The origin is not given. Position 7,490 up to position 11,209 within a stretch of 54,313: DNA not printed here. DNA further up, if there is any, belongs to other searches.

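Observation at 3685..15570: Candidate undescribed helicase-centred system: two crippled DnaJ paralogs, a Upf1-like helicase and a surface protein, divergent from an orphan dual-HEPN RNase and a nucleotidase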

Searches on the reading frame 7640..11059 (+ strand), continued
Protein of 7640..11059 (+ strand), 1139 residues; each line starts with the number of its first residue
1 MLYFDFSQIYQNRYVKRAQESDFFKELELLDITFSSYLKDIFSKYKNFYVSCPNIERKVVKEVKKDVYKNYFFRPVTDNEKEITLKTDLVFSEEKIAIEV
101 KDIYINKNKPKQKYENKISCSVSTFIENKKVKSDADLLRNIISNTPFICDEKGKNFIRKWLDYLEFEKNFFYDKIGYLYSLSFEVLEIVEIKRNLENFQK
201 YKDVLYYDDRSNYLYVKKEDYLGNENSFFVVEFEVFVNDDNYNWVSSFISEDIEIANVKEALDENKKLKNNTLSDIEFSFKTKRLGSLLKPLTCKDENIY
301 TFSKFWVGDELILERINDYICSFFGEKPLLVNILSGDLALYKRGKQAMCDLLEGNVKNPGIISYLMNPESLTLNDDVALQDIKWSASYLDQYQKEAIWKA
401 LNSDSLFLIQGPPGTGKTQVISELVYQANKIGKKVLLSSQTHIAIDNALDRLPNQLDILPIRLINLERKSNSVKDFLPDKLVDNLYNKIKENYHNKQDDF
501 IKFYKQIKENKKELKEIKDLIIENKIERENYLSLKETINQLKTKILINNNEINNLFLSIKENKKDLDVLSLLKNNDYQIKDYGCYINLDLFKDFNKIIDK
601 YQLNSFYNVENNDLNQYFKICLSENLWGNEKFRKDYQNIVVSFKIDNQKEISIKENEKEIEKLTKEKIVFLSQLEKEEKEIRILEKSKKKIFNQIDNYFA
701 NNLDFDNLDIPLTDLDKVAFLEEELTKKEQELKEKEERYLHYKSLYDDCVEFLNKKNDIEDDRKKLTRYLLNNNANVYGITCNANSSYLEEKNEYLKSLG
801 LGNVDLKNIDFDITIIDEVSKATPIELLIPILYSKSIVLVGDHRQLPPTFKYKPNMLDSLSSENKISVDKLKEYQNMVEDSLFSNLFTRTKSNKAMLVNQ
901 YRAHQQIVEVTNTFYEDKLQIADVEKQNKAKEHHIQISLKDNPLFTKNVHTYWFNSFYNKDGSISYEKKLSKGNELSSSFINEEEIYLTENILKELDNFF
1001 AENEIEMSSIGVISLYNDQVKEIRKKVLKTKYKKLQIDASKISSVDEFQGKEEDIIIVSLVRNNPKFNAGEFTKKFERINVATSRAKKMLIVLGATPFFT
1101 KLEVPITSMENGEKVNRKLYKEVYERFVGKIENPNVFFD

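Call 13: find_encoding_contigs(protein=P0046, flank=10000, max_places=2)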
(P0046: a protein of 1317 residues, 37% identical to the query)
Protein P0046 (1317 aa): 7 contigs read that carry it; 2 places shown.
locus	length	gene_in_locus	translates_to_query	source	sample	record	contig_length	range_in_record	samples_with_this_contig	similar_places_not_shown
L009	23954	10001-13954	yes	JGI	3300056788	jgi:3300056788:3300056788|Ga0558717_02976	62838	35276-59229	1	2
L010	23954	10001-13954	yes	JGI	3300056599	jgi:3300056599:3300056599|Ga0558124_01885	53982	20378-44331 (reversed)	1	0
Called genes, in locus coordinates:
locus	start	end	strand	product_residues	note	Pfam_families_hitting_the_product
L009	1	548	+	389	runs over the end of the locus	PF01420:Methylase_S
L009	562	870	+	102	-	-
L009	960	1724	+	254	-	-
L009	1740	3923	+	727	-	PF07728:AAA_5, PF28529:McrB_lid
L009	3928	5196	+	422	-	PF10117:McrBC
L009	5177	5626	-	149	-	-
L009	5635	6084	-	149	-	PF01381:HTH_3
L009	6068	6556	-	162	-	-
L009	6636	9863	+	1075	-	PF04313:HSDR_N, PF04851:ResIII, PF18766:SWI2_SNF2, PF22679:T1R_D3-like, PF11867:T1RH-like_C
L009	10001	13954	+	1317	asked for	PF01443:Viral_helicase1 (faint), PF13086:AAA_11, PF13245:AAA_19 (weak), PF13604:AAA_30, PF13086:AAA_11, PF13087:AAA_12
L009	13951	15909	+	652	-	-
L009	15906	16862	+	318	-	-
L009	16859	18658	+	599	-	PF00158:Sigma54_activat (weak), PF00004:AAA (weak), PF07724:AAA_2, PF07728:AAA_5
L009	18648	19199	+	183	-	PF13353:Fer4_12, PF04055:Radical_SAM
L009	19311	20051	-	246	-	PF13091:PLDc_2 (weak)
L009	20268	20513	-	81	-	PF20619:DUF6804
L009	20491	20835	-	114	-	-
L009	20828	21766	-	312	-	PF03741:TerC, PF04332:DUF475, PF03741:TerC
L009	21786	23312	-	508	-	PF00069:Pkinase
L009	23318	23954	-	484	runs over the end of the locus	PF13672:PP2C_2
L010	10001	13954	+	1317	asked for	PF01443:Viral_helicase1 (faint), PF13086:AAA_11, PF13245:AAA_19 (weak), PF13604:AAA_30, PF13086:AAA_11, PF13087:AAA_12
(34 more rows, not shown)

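Call 14: search_protein_families(library=padloc, proteins=[L009:10001-13954:+, L009:13951-15909:+, L009:15906-16862:+, L009:16859-18658:+, L009:18648-19199:+, L007:13452-16745:+, L007:6867-9479:+, L007:5272-6870:+], max_evalue=0.001)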
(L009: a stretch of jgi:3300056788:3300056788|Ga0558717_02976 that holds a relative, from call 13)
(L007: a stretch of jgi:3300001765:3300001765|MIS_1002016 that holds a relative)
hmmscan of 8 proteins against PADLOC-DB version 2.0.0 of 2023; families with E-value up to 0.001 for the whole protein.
L009:10001-13954:+ (1317 aa): 8 families
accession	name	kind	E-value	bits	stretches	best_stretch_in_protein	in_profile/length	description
PDLC03920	MkoA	-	1.9e-92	309.3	1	240-1289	454-1096/1112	-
PDLC03921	MkoA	-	3.3e-75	251.8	2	954-1271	1289-1572/1607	-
PDLC05009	PDC-S37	-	2.4e-25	86.6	2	433-598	296-460/1550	-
PDLC03924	MkoC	-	1.5e-18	64.3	2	1171-1270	853-948/1136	-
PDLC02194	Hhe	-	1.2e-13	47.2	2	431-495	426-489/1911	-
PDLC02895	DpdJ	-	2.3e-08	29.4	1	1212-1278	398-466/2112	DpdJ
PDLC05065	PDC-S68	-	8e-07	25.2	1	946-1000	689-745/1221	-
PDLC04140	mad8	-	0.00015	19.4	1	438-555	19-133/314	mads_8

L009:13951-15909:+ (652 aa): 0 families

L009:15906-16862:+ (318 aa): 0 families

L009:16859-18658:+ (599 aa): 4 families
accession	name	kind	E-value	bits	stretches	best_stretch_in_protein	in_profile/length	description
PDLC04606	PDC-M37B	-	4.4e-32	109.7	1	266-459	117-302/390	-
PDLC04605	PDC-M37B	-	1.2e-31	108.4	1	331-460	306-433/518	-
PDLC03838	DolB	-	1.1e-22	78.8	1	269-571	115-371/375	-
PDLC04140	mad8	-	7.1e-05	20.5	1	327-393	25-70/314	mads_8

L009:18648-19199:+ (183 aa): 3 families
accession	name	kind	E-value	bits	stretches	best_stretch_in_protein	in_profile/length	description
PDLC02903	pVip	-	3.8e-07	27.8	1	28-121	8-96/257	Viperins not associated with kinases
PDLC02904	pVip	-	7.8e-06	23.6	1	28-149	11-126/262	Viperins associated with kinases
PDLC02905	pVip-kinase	-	7e-05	20.2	1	26-137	189-306/474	Viperin-kinase fusion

L007:13452-16745:+ (1097 aa): 0 families

L007:6867-9479:+ (870 aa): 1 family
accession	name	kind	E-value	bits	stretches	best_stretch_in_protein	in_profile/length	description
PDLC03829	ZacB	-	1.8e-09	35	1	83-314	107-325/586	-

L007:5272-6870:+ (532 aa): 1 family
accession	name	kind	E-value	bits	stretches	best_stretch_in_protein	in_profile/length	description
PDLC03828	ZacA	-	5.8e-05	20.9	1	24-112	31-117/396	-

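Call 29: find_encoding_contigs(protein=P0002, flank=10000, max_places=2)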
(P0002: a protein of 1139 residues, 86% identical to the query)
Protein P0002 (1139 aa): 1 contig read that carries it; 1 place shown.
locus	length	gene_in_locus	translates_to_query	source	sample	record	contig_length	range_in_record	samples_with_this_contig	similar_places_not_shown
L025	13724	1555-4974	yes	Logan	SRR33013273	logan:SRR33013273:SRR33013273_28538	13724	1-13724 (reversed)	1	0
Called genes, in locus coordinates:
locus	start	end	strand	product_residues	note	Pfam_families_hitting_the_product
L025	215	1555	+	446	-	PF01556:DnaJ_C (faint)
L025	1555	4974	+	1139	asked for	PF13086:AAA_11, PF13604:AAA_30 (weak), PF01443:Viral_helicase1 (faint), PF13245:AAA_19 (weak), PF13086:AAA_11, PF13087:AAA_12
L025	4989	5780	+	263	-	-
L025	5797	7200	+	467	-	PF00226:DnaJ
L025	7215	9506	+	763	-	PF16403:Bact_surface_Ig-like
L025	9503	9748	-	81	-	-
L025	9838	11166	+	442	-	PF03051:Peptidase_C1_2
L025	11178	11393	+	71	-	PF00550:PP-binding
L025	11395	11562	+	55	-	-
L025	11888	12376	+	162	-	PF00583:Acetyltransf_1, PF13673:Acetyltransf_10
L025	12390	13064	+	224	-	PF04973:NMN_transporter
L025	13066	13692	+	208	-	PF13483:Lactamase_B_3, PF12706:Lactamase_B_2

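Call 53: predict_structure(alignment_id=A1)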
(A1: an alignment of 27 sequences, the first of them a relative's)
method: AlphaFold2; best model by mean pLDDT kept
length: 1139 residues; sequences in the alignment: 27
mean_pLDDT: 74.1   pTM: 0.49
mean pLDDT of the five models: 74.1, 72.6, 70.1, 67.7, 65.5
residues with pLDDT >= 90: 84; 70-90: 696; 50-70: 265; < 50: 94
segments of 3 or more residues with pLDDT < 50: 461-479, 784-786, 846-848, 898-947, 972-977, 1107-1114
pLDDT, mean of each block of 10 residues (from residue 1): 87 69 78 86 89 74 80 81 85 87 76 84 79 85 78 75 79 81 92 86 87 87 84 89 82 86 80 59 85 87 85 86 90 65 75 77 70 72 74 83 78 65 81 77 59 54 37 39 65 70 83 89 88 85 76 77 82 84 82 85 70 83 82 87 77 87 90 90 85 87 63 81 85 82 75 70 64 60 50 59 61 79 70 82 55 64 77 71 64 59 33 29 32 28 44 83 71 49 88 87 78 85 85 81 75 81 60 58 68 82 53 54 68 75
secondary structure, 60 per line:
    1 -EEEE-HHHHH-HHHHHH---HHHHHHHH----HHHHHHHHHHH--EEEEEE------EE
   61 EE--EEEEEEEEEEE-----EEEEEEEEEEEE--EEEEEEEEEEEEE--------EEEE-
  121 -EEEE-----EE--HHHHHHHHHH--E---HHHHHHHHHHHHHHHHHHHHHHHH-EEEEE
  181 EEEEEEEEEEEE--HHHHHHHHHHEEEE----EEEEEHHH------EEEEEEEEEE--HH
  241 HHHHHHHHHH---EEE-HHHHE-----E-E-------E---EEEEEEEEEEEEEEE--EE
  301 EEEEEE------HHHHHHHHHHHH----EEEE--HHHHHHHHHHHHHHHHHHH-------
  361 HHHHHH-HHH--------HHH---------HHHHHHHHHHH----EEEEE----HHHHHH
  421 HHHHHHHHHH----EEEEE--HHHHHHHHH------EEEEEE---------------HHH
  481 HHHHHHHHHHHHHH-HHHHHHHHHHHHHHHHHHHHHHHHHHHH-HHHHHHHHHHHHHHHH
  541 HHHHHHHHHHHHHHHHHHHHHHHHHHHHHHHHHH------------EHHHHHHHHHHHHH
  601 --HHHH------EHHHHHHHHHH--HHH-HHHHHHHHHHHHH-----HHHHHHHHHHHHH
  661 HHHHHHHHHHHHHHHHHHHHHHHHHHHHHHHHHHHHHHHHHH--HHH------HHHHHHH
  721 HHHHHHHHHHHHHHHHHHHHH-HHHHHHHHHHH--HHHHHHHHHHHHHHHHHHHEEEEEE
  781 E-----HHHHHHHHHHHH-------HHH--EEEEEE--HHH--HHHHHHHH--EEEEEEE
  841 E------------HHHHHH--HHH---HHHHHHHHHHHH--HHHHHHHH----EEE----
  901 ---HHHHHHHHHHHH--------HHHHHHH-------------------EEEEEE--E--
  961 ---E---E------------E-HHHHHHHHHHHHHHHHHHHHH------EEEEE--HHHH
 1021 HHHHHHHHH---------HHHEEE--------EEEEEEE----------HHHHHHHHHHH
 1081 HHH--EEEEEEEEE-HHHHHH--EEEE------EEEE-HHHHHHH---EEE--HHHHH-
elements in order (helices of 4 or more, strands of 3 or more residues): E2-5 H7-11 H13-18 H22-29 H34-44 E47-52 E59-62 E65-75 E81-92 E95-107 E116-119 E122-125 H135-144 H151-174 E176-192 H195-204 E205-208 E213-217 E227-236 H239-250 E254-256 H258-261 E282-296 E299-306 H313-324 E329-332 H335-353 H361-366 H391-401 E406-410 H415-430 E435-439 H442-450 E457-462 H478-494 H496-523 H525-574 H588-600 H603-606 H614-623 H630-642 H648-702 H714-741 H743-753 H756-774 E775-781 H787-798 E811-816 H824-831 E834-841 H854-859 H868-879 H882-889 E894-896 H904-915 H924-930 E950-955 H983-1003 E1010-1014 H1017-1029 E1042-1044 E1053-1059 H1070-1083 E1086-1094 H1096-1101 E1104-1107 E1114-1117 H1119-1125 E1129-1131 H1134-1138

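Call 58: fold_search(model_id=the predicted structure, library=pdb)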
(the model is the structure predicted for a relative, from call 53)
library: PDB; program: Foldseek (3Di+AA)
matches with E <= 10: 949; with E <= 0.001: 58
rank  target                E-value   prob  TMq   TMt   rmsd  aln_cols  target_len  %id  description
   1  8ftm_B                2.0e-20  1.00  0.28  0.39  29.6      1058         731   16  Setx-ssRNA-ADP-SO4 complex (released 2023-10-25)
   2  8ftm_A                3.8e-20  1.00  0.27  0.39  28.9      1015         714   16  Setx-ssRNA-ADP-SO4 complex (released 2023-10-25)
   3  5mqf_U                3.0e-19  1.00  0.24  0.22  33.6      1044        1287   14  Cryo-EM structure of a human spliceosome activated for step 2 of splicing (C* complex) (released 2017-03-22)
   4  8xi2_Q                3.9e-19  1.00  0.25  0.22  31.1      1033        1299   14  Cryo-EM structure of the Chlamydomonas C* complex (released 2024-10-09)
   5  4pj3                  5.3e-19  1.00  0.25  0.22  32.6      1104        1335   14  Structural insight into the function and evolution of the spliceosomal helicase Aquarius, Structure of Aquarius in compl (released 2015-01-21)
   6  5z56_Q                1.4e-18  1.00  0.24  0.22  32.6      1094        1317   14  cryo-EM structure of a human activated spliceosome (mature Bact) at 5.1 angstrom. (released 2018-09-19)
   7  8ch6_y                1.4e-18  1.00  0.23  0.20  32.4      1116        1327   14  Structure of a late-stage activated spliceosome (BAqr) arrested with a dominant-negative Aquarius mutant (state B comp (released 2023-05-10)
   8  5xjc_Q                1.5e-18  1.00  0.24  0.22  32.6      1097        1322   14  Cryo-EM structure of the human spliceosome just prior to exon ligation at 3.6 angstrom (released 2017-07-05)
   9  4b3g_A                1.7e-18  1.00  0.28  0.45  23.4      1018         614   17  crystal structure of Ighmbp2 helicase in complex with RNA (released 2012-09-26)
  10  7a5p_U                1.8e-18  1.00  0.25  0.23  33.0      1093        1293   14  Human C Complex Spliceosome - Medium-resolution PERIPHERY (released 2020-10-14)
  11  8c6j_U                2.1e-18  1.00  0.26  0.23  32.7      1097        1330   15  Human spliceosomal PM5 C* complex (released 2023-07-12)
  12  8ro2_Q                3.1e-18  1.00  0.23  0.20  31.6      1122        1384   14  Integrative Structure of the human intron lariat Spliceosome (ILS'') (released 2024-09-18)
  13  4b3f                  3.8e-18  1.00  0.28  0.44  26.6      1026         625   16  crystal structure of Ighmbp2 helicase (released 2012-09-26)
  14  8ro0_Q                4.5e-18  1.00  0.24  0.21  33.1      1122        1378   14  Structure of the C. elegans Intron Lariat Spliceosome primed for disassembly (ILS') (released 2024-08-07)
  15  6ff7_U                4.9e-18  1.00  0.25  0.22  32.0      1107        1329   14  human Bact spliceosome core structure (released 2019-03-13)
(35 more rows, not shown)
